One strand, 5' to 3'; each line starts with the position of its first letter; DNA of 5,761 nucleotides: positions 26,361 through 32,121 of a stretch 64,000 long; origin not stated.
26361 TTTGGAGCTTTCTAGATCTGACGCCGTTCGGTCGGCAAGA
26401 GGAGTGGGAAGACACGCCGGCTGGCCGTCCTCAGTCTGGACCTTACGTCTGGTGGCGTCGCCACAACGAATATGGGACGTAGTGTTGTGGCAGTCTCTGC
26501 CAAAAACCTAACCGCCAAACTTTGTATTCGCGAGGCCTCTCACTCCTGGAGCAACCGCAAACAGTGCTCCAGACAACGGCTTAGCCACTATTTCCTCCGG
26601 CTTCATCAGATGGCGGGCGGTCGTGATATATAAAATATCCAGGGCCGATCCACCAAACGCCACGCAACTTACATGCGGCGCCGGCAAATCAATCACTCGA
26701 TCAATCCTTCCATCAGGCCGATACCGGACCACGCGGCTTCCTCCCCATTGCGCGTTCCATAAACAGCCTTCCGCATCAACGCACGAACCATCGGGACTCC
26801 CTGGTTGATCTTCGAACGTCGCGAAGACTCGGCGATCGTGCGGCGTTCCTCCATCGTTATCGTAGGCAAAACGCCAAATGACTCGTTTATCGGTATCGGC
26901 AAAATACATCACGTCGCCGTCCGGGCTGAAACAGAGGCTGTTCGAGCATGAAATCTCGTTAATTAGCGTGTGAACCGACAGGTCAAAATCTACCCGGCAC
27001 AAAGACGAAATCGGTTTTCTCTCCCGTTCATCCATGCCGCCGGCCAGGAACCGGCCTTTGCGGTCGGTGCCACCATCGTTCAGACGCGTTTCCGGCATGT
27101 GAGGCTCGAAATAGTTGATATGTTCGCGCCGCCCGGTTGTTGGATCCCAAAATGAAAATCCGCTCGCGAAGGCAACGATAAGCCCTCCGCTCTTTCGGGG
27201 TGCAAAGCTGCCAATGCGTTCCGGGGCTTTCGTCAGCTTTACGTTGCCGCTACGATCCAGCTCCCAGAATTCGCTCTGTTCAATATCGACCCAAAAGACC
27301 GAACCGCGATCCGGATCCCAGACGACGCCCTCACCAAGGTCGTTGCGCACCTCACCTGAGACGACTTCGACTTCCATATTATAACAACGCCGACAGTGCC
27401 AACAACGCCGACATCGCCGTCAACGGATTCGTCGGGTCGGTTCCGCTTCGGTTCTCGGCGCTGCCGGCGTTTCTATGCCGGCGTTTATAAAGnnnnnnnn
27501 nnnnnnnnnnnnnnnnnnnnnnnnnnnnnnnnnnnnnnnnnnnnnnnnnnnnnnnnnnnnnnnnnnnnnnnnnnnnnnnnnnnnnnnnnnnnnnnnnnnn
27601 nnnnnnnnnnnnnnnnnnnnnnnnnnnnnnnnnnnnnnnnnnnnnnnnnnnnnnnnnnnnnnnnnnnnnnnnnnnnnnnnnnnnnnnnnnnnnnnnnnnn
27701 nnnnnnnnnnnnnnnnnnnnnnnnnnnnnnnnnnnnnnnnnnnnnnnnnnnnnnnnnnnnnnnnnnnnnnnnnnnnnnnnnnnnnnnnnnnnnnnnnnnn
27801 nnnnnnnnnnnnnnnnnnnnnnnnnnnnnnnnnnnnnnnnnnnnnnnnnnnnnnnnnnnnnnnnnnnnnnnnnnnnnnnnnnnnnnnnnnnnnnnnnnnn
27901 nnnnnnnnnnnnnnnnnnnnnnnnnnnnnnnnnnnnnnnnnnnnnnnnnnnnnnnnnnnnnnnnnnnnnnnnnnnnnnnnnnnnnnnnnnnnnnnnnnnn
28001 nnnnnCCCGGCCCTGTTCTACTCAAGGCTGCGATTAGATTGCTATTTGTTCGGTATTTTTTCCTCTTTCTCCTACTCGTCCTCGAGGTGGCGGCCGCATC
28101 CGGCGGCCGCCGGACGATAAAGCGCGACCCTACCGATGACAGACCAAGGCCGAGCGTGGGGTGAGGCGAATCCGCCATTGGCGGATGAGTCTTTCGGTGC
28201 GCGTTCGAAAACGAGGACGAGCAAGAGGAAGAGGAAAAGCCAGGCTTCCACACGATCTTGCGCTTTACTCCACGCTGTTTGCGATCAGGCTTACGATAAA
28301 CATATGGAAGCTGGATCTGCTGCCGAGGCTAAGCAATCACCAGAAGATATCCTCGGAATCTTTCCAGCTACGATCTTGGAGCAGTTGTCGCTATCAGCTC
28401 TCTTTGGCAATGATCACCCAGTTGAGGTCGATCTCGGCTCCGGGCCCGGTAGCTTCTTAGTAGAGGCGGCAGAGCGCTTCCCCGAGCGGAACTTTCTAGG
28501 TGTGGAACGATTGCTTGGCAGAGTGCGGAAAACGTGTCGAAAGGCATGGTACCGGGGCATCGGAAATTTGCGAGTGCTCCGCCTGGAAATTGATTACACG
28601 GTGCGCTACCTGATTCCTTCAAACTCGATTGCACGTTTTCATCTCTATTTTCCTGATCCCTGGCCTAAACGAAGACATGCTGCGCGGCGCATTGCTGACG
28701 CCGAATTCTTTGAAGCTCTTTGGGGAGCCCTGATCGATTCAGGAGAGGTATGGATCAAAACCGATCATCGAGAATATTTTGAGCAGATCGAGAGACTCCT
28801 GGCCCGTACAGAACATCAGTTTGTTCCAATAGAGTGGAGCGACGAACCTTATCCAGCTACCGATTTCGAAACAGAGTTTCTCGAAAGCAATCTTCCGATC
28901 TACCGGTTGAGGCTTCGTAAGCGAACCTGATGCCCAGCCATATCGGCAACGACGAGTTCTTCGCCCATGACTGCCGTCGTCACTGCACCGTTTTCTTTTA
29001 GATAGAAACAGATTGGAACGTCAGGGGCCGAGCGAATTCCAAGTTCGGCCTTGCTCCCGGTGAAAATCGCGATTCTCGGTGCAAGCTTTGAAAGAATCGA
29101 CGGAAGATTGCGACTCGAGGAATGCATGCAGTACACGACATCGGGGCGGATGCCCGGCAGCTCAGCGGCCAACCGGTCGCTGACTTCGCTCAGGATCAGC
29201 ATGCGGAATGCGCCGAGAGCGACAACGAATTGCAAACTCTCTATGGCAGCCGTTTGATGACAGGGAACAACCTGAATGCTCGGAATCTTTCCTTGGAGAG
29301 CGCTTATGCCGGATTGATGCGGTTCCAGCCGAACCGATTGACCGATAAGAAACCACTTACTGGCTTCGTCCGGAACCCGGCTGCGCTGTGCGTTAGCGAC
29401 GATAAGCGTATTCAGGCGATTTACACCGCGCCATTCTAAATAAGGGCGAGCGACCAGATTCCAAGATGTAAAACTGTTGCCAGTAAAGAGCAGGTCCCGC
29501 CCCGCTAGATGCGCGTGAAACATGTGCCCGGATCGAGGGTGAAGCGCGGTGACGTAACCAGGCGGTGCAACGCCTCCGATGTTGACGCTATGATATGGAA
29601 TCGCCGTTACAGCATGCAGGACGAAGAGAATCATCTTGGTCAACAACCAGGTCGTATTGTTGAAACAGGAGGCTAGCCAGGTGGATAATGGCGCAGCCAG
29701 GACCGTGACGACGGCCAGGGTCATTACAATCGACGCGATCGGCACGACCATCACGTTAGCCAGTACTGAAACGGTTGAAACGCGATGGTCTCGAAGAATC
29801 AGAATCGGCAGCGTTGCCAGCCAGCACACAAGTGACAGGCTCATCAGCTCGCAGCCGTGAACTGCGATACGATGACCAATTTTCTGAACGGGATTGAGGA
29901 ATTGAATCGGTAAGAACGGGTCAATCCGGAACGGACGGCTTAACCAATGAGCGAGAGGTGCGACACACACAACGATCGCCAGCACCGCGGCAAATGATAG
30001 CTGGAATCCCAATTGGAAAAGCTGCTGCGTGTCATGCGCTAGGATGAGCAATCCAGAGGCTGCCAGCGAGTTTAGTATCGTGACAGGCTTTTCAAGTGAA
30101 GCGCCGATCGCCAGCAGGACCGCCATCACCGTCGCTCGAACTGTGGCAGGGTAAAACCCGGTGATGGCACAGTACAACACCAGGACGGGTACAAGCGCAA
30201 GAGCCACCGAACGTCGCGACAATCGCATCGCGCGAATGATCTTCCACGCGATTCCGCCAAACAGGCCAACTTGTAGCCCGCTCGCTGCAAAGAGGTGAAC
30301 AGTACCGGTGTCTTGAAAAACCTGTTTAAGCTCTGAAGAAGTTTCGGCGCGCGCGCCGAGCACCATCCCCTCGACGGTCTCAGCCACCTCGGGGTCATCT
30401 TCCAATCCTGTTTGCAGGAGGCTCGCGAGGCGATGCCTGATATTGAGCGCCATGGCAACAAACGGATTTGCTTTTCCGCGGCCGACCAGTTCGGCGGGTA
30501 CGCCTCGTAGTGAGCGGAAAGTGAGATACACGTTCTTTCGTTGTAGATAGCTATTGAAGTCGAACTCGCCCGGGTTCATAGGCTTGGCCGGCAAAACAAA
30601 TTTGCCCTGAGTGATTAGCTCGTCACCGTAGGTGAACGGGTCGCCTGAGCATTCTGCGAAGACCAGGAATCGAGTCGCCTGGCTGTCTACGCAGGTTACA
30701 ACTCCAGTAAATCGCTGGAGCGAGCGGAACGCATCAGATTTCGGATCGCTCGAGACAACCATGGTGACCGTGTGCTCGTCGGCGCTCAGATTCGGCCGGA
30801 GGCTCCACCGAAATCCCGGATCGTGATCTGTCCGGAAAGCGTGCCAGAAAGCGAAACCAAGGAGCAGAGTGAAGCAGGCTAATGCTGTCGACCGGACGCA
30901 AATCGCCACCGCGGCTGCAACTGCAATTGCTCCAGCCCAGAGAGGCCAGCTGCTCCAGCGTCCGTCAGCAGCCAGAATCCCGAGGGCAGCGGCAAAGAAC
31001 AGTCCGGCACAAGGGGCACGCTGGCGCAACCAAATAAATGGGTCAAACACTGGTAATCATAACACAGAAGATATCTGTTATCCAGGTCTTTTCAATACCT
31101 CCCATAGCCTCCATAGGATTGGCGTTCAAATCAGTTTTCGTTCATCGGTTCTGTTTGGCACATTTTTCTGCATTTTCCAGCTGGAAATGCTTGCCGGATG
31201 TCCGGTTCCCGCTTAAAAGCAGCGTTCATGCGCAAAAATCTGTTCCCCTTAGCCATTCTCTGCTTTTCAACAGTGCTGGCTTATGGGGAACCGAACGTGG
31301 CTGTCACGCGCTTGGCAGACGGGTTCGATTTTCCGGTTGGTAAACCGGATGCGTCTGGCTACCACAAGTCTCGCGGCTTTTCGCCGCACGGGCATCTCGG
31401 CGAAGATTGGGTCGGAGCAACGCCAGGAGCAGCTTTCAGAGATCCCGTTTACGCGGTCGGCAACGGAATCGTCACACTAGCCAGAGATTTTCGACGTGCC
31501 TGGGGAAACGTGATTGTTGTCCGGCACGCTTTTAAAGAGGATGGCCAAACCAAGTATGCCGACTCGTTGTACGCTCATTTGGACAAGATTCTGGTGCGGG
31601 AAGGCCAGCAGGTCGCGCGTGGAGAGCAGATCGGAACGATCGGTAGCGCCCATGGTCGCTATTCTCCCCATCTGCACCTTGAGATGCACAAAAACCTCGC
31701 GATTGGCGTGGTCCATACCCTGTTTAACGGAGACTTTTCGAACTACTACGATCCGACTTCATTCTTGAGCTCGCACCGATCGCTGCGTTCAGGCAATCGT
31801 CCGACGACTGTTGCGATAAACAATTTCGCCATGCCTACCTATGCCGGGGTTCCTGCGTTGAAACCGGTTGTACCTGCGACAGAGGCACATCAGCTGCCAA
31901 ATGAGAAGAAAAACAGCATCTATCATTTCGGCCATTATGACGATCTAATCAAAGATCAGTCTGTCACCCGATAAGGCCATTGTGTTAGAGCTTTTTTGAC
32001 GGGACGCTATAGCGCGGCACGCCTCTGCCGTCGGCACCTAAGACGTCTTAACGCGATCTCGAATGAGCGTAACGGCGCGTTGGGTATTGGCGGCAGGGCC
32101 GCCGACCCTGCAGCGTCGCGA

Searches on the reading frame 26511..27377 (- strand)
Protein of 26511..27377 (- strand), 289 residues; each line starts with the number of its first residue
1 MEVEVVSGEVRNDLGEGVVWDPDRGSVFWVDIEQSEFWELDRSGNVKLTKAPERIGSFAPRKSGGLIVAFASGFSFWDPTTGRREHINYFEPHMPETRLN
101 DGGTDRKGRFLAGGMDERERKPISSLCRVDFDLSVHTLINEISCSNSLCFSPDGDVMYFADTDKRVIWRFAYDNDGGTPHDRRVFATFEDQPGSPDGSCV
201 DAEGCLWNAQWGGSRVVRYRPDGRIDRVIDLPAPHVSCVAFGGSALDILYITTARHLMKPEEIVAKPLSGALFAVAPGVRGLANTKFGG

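Call 18: search_protein_families(library=pfam, proteins=[window:26511-27377:-], max_evalue=0.001)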
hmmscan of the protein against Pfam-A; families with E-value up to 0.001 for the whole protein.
window:26511-27377:- (289 aa): 1 family
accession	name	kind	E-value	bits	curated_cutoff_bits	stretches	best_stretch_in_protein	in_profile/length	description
PF08450.18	SGL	-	3.3e-81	272.9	26.3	1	14-255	1-246/246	SMP-30/Gluconolactonase/LRE-like region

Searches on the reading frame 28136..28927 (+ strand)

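Call 18: search_protein_families(library=pfam, proteins=[window:28136-28927:+], max_evalue=0.001)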
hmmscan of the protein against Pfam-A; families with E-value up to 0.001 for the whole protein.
window:28136-28927:+ (264 aa): 1 family
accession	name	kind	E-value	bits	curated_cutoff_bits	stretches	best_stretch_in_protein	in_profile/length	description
PF02390.23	Methyltransf_4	-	3.1e-32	111.9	24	1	94-257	2-172/173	Putative methyltransferase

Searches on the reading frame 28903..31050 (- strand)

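Call 6: search_protein_families(library=pfam, proteins=[window:28903-31050:-], max_evalue=0.01)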
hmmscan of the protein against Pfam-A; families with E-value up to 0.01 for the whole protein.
window:28903-31050:- (716 aa): 2 families
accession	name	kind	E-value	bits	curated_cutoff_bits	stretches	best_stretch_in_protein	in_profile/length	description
PF03772.21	Competence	-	2.7e-46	158.6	23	1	229-498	1-252/270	Competence protein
PF13567.11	DUF4131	-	3.6e-16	59.7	31.6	1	32-179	2-158/165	Domain of unknown function (DUF4131)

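Call 7: search_protein_families(library=ncbifam, proteins=[window:28903-31050:-], max_evalue=0.01)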
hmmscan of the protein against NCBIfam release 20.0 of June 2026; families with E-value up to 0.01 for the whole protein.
window:28903-31050:- (716 aa): 4 families
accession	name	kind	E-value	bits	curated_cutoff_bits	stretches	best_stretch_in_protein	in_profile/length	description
TIGR00361.1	ComEC_Rec2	equivalog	1.3e-32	112.7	190.05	1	156-491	76-388/663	DNA internalization-related competence protein ComEC/Rec2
TIGR00360.1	ComEC_N-term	subfamily_domain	9.5e-25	87.8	36.5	1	250-443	1-168/171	ComEC/Rec2-related protein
NF045979.1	ComEC_MAG0480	equivalog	1.8e-12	46.8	150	1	226-364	199-337/461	MAG0480 family ComEC-like protein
NF008580.0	PRK11539.1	equivalog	2.9e-11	42.5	969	1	191-485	169-447/758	ComEC family protein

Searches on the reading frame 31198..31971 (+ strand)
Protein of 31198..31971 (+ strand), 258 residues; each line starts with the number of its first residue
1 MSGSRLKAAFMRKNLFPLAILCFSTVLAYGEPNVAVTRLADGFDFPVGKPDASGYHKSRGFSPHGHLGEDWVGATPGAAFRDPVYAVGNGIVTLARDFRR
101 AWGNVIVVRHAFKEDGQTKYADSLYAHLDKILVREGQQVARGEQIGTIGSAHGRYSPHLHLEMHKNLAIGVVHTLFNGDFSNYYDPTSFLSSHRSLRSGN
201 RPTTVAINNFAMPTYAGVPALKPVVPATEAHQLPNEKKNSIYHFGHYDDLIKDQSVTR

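Call 6: search_protein_families(library=pfam, proteins=[window:31198-31971:+], max_evalue=0.01)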
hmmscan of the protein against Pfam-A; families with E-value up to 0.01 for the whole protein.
window:31198-31971:+ (258 aa): 1 family
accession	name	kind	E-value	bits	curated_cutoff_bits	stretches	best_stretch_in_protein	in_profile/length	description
PF01551.29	Peptidase_M23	-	5.2e-20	71.9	28.7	1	78-166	10-90/96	Peptidase family M23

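Call 7: search_protein_families(library=ncbifam, proteins=[window:31198-31971:+], max_evalue=0.01)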
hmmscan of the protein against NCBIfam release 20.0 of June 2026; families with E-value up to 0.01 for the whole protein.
window:31198-31971:+ (258 aa): 13 families
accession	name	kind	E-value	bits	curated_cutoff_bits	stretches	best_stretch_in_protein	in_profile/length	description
NF053825.1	PdgNdpepShyA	equivalog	6.8e-14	51.4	700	1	66-163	296-380/425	peptidoglycan DD-endopeptidase ShyA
NF052336.1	PdgHdaseHSB100310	equivalog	1.6e-12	47.5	500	1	33-166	23-144/316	peptidoglycan hydrolase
NF008652.0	PRK11649.1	equivalog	1.6e-12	46.9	341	1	82-166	324-400/439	murein DD-endopeptidase MepM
NF050804.1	CellDivDipMCaul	equivalog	4.7e-11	42.2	900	1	79-164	536-614/634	cell division endopeptidase DipM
NF040883.1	amid_act_ActS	equivalog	5.6e-11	42.2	375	1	82-163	147-220/242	amidase activator ActS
NF052530.1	Heli_ShapePgp3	exception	1e-09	37.9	300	1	71-163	167-251/270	peptidoglycan metallopeptidase Pgp3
NF053824.1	PdgNdpepShyC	equivalog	1.1e-09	37.7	700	1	78-164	303-381/429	peptidoglycan DD-endopeptidase ShyC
NF008123.1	PRK10871.1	equivalog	1.3e-09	38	311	1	82-163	276-349/365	murein hydrolase activator NlpD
NF041208.1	celldiv_DipM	equivalog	4.2e-09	36.1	740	1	83-167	331-408/419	cell division endopeptidase DipM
NF004799.0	PRK06148.1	subfamily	7.2e-07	27.5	1128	1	81-167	451-541/1015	hypothetical protein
NF008644.1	PRK11637.1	equivalog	9.8e-07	28.1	270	1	71-165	286-372/385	murein hydrolase activator EnvC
NF047755.1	LIC_10271_M23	exception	0.0026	17.5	180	1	122-155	160-193/207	LIC_10271 family cell wall hydrolase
NF053738.1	S2SprSpoIIQBc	equivalog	0.0033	17.1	250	1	84-166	137-213/232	stage II sporulation protein SpoIIQ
